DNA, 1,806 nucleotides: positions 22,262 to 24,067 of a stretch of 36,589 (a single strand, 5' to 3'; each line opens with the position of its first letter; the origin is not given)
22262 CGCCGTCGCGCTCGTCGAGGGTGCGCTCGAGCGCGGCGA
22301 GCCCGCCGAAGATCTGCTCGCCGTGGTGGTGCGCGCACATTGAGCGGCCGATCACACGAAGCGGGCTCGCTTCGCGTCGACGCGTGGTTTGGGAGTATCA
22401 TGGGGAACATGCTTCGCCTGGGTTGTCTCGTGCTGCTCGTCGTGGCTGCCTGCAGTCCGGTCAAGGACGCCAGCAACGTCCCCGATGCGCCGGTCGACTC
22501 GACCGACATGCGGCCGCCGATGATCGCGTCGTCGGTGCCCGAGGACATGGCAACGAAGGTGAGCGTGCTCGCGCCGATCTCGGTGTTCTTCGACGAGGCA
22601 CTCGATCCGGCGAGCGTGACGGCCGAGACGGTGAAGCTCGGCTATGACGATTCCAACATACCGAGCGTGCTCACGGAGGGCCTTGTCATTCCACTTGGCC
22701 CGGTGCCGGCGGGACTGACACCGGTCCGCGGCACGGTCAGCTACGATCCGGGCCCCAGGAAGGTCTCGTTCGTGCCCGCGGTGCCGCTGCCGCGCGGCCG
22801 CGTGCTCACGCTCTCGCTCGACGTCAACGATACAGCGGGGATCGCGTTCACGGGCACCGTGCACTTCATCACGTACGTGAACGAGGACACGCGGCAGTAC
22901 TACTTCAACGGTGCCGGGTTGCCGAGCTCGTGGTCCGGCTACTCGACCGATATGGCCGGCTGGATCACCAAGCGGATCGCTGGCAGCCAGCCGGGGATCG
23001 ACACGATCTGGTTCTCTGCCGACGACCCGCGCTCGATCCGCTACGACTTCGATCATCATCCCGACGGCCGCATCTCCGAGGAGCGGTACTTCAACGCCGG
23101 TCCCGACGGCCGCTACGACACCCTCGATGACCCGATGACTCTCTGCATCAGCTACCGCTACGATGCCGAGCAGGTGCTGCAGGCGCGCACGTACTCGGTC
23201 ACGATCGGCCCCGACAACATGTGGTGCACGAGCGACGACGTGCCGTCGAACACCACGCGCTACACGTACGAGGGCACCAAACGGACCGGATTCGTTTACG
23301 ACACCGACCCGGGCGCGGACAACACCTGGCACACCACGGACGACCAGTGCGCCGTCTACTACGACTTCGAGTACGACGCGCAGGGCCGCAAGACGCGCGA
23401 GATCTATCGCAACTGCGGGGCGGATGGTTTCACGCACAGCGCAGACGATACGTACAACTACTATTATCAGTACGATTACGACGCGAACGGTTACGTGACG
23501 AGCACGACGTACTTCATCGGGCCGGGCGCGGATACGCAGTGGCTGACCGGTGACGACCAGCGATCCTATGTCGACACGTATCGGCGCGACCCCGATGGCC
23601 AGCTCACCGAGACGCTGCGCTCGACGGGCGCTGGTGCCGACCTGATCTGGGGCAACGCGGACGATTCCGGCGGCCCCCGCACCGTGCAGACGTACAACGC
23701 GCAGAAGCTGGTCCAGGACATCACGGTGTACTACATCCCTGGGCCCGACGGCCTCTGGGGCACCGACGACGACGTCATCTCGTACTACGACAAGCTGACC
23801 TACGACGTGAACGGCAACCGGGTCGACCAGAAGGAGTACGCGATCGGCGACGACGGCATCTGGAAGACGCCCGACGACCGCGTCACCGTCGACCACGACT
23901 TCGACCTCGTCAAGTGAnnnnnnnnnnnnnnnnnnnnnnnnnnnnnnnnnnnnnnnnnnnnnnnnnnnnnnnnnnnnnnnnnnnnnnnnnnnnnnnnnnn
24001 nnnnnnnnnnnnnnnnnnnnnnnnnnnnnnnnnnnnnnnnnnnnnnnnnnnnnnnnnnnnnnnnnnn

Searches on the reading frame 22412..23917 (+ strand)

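Call 9: search_protein_families(library=pfam, proteins=[window:22412-23917:+], max_evalue=0.01)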
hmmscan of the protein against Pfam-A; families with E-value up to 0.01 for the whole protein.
window:22412-23917:+ (501 aa): 1 family
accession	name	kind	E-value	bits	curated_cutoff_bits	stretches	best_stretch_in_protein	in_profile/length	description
PF13205.12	Big_5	-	8.6e-09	36.5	23.6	1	32-152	1-103/105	Bacterial Ig-like domain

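Call 10: search_protein_families(library=ncbifam, proteins=[window:22412-23917:+], max_evalue=0.01)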
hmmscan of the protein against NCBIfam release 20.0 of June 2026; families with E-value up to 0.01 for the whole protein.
window:22412-23917:+ (501 aa): 0 families
